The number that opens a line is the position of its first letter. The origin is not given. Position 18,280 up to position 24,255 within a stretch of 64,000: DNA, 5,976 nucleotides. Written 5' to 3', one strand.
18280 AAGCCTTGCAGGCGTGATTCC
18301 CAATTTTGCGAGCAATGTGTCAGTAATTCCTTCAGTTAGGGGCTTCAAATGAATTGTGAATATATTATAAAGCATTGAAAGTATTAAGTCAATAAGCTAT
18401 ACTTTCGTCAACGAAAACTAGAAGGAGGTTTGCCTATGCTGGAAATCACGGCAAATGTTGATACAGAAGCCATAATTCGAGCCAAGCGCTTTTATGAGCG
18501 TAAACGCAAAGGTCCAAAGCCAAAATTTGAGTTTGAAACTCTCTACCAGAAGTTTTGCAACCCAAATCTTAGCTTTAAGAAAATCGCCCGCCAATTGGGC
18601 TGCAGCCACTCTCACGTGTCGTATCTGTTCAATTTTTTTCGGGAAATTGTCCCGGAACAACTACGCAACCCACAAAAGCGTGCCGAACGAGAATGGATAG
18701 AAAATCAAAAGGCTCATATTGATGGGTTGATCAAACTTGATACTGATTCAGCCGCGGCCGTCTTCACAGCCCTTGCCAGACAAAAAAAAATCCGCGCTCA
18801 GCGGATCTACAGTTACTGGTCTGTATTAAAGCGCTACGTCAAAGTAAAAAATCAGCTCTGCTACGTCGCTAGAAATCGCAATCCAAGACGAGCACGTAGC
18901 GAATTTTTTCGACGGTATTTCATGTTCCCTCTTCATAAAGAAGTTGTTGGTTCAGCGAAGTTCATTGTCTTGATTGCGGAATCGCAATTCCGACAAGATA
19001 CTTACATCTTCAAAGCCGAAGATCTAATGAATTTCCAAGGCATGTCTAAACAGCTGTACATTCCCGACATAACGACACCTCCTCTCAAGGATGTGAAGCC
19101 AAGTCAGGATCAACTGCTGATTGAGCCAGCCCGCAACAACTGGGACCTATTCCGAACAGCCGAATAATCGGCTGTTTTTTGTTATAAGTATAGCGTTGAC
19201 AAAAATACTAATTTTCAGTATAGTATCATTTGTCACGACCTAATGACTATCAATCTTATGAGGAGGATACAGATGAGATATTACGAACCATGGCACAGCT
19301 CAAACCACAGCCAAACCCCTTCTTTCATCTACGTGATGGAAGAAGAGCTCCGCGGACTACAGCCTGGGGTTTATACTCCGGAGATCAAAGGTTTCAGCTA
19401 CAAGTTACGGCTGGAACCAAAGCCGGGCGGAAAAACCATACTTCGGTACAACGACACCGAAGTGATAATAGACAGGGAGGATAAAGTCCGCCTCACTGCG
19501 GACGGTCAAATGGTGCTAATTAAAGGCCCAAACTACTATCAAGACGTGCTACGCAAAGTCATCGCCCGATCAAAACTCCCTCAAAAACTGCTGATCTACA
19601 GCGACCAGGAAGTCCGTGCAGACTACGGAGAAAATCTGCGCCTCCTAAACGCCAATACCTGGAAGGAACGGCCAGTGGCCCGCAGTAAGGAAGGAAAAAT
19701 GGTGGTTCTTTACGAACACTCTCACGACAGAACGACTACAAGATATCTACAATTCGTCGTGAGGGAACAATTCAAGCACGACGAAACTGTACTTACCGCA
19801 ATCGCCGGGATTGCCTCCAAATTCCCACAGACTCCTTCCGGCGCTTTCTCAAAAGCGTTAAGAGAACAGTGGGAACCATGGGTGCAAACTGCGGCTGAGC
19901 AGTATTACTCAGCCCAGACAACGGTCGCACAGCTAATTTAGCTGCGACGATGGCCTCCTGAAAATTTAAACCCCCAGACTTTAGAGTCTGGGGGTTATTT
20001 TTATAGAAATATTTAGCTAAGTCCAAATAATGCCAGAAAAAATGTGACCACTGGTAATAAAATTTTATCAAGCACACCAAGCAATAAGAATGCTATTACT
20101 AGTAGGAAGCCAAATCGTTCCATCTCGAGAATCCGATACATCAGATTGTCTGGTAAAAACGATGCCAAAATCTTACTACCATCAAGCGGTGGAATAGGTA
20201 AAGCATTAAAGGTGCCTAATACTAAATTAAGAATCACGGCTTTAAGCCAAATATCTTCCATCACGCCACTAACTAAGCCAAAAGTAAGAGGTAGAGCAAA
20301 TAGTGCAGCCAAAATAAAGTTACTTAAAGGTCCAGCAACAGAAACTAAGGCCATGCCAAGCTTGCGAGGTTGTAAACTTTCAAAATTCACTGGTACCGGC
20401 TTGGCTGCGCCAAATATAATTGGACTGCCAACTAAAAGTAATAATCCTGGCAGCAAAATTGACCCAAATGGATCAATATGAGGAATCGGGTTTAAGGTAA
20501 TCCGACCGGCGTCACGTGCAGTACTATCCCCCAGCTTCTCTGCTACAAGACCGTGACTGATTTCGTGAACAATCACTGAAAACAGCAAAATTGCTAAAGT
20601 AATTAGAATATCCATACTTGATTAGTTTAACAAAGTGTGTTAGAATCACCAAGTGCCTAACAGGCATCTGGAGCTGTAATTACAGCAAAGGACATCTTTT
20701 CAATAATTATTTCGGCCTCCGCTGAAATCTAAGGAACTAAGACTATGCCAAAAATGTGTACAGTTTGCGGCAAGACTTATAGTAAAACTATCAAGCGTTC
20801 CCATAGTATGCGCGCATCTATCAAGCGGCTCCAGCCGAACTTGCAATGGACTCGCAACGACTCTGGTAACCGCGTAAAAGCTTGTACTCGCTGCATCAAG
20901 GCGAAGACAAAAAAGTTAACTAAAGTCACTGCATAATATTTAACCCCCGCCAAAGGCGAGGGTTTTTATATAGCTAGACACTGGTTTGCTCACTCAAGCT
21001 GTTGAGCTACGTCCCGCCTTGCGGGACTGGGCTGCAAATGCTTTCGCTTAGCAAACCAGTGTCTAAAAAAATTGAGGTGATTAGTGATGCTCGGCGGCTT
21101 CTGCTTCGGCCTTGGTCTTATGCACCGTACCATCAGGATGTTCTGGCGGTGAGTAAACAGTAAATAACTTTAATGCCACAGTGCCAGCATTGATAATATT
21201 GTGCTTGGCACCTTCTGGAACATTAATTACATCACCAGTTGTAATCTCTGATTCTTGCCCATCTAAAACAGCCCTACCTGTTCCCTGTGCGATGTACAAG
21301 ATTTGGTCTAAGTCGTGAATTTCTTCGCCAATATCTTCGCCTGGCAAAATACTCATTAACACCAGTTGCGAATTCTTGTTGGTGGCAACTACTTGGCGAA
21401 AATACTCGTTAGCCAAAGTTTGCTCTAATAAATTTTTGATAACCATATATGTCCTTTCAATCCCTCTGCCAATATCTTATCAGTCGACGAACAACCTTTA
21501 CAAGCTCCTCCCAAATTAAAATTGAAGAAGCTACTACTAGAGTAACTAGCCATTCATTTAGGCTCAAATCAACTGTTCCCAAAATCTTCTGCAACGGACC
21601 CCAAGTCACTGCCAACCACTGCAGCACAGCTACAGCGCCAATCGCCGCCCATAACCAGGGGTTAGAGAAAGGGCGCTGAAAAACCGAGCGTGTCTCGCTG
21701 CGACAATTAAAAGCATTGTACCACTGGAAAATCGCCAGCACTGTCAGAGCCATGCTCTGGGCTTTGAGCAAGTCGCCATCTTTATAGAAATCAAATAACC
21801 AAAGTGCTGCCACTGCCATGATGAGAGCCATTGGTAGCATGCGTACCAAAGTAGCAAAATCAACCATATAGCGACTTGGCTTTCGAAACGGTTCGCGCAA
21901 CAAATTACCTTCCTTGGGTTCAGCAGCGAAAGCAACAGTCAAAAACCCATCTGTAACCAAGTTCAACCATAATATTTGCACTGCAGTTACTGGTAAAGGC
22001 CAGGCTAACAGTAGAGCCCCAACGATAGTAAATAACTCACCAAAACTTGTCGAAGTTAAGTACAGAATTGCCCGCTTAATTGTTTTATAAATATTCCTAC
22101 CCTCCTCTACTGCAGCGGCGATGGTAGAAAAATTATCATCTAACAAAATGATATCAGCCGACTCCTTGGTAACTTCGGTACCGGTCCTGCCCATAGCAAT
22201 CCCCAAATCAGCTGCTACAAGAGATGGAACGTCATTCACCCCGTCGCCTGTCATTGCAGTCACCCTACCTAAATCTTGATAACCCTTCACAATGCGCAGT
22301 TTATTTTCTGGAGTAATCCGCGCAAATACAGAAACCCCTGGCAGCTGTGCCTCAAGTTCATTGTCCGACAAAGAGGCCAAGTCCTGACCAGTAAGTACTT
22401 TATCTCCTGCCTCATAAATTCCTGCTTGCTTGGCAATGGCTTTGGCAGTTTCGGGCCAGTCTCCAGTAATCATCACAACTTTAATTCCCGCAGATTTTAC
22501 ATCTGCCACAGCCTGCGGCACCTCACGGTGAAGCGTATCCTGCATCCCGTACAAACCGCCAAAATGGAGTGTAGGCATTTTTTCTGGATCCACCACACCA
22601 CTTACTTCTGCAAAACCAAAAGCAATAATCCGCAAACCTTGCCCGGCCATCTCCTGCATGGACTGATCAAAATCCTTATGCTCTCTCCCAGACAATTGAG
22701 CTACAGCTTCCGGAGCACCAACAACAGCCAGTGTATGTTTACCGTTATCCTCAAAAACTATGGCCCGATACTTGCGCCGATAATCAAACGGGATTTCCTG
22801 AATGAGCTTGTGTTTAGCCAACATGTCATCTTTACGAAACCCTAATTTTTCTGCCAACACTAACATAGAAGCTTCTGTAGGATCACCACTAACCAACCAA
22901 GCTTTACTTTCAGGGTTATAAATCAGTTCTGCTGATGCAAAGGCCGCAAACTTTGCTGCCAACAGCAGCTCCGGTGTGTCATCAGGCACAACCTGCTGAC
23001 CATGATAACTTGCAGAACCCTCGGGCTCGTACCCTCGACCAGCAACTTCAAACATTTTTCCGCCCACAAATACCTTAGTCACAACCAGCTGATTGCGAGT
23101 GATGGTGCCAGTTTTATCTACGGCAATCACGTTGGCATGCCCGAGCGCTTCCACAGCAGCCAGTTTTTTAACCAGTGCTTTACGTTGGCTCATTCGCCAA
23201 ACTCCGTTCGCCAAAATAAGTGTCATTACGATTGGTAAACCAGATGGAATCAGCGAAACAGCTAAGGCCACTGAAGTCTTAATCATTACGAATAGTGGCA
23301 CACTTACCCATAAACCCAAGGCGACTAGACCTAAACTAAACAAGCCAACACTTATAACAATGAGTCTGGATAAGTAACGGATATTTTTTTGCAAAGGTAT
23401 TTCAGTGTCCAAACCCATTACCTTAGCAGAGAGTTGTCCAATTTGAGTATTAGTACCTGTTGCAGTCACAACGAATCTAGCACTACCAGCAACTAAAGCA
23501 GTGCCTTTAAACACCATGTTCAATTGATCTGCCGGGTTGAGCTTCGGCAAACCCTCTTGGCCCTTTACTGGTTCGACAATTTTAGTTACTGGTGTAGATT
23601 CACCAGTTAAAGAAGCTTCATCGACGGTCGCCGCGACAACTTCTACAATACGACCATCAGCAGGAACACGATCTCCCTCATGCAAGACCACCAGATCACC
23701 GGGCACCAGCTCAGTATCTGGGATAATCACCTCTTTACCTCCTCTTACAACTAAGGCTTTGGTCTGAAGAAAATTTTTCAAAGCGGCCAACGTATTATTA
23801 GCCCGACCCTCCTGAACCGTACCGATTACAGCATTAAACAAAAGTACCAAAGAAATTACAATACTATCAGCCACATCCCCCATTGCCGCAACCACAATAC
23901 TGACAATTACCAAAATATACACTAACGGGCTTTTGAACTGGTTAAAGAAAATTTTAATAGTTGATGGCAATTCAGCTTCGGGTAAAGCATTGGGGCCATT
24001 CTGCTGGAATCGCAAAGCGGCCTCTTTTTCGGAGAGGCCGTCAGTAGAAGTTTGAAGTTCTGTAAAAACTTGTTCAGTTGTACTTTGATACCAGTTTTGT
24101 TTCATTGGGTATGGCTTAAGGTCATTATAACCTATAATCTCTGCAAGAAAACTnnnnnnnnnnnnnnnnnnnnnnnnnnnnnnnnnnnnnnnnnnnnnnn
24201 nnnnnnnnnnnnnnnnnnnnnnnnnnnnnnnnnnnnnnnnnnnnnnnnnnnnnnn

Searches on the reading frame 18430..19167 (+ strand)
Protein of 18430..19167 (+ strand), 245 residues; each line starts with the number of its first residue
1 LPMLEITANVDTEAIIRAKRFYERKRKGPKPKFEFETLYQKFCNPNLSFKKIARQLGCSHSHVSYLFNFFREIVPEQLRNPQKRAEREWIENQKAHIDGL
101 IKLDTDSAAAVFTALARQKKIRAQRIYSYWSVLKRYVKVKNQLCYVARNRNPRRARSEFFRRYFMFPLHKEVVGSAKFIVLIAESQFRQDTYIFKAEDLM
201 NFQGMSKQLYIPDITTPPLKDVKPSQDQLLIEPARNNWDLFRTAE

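Call 23: search_protein_families(library=pfam, proteins=[window:18430-19167:+], max_evalue=0.0001)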
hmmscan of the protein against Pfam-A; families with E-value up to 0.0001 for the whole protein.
window:18430-19167:+ (245 aa): 0 families

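Call 50: search_protein_families(library=pfam, proteins=[window:18430-19167:+], max_evalue=1)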
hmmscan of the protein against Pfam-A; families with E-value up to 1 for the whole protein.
window:18430-19167:+ (245 aa): 4 families
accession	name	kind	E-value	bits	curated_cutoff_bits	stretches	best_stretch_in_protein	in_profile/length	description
PF18024.7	HTH_50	-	0.023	14.8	27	1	48-63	25-40/50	Helix-turn-helix domain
PF13936.12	HTH_38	-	0.024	14.8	27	1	44-65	18-39/44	Helix-turn-helix domain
PF13384.12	HTH_23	-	0.069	13.4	24.6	1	47-64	18-35/50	Homeodomain-like domain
PF13404.12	HTH_AsnC-type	-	0.18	12.1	27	1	44-63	15-34/42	AsnC-type helix-turn-helix domain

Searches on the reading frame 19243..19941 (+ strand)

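Call 23: search_protein_families(library=pfam, proteins=[window:19243-19941:+], max_evalue=0.0001)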
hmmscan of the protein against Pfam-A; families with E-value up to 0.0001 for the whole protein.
window:19243-19941:+ (232 aa): 0 families

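Call 50: search_protein_families(library=pfam, proteins=[window:19243-19941:+], max_evalue=1)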
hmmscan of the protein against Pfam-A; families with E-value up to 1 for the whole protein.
window:19243-19941:+ (232 aa): 1 family
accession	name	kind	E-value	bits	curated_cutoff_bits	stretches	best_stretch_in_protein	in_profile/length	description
PF13012.11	MitMem_reg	-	0.14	12.5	26.6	1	166-209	45-88/113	Maintenance of mitochondrial structure and function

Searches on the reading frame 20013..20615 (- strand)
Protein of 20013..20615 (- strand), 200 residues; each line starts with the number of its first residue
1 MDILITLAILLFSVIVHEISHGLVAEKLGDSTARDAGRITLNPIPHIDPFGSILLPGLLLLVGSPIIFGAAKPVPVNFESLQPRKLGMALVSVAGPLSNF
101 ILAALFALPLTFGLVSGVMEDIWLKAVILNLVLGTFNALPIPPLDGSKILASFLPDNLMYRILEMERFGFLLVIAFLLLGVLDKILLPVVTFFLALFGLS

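Call 23: search_protein_families(library=pfam, proteins=[window:20013-20615:-], max_evalue=0.0001)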
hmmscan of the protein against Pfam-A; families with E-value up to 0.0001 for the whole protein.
window:20013-20615:- (200 aa): 1 family
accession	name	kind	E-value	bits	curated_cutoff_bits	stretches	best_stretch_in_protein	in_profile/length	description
PF02163.28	Peptidase_M50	-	6.9e-13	48.9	27.2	1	119-156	159-196/221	Peptidase family M50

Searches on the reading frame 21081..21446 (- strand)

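Call 23: search_protein_families(library=pfam, proteins=[window:21081-21446:-], max_evalue=0.0001)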
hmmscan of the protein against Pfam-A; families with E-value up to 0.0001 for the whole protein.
window:21081-21446:- (121 aa): 2 families
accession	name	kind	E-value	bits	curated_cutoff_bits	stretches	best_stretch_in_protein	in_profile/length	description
PF07883.17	Cupin_2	-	2.9e-14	53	27.2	1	30-98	2-70/70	Cupin domain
PF02311.25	AraC_binding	-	2.1e-08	34.4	21.1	1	35-102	12-79/135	AraC-like ligand binding domain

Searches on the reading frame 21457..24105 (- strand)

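Call 23: search_protein_families(library=pfam, proteins=[window:21457-24105:-], max_evalue=0.0001)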
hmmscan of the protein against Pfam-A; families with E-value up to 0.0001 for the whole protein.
window:21457-24105:- (882 aa): 5 families
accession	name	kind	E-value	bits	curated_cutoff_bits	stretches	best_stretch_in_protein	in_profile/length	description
PF00122.25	E1-E2_ATPase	-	2.5e-44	151.4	28.1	1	113-307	3-180/181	E1-E2 ATPase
PF00689.26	Cation_ATPase_C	-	2.8e-44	151.4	27.3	1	703-871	1-174/175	Cation transporting ATPase, C-terminus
PF00690.31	Cation_ATPase_N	-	1.6e-18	66.6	20.4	1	5-71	1-68/69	Cation transporter/ATPase, N-terminus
PF00702.32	Hydrolase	-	6.4e-18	66.3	26.4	1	326-633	3-191/191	haloacid dehalogenase-like hydrolase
PF13246.12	Cation_ATPase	-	1.8e-15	57.2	21.7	1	391-470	5-86/91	Cation transport ATPase (P-type)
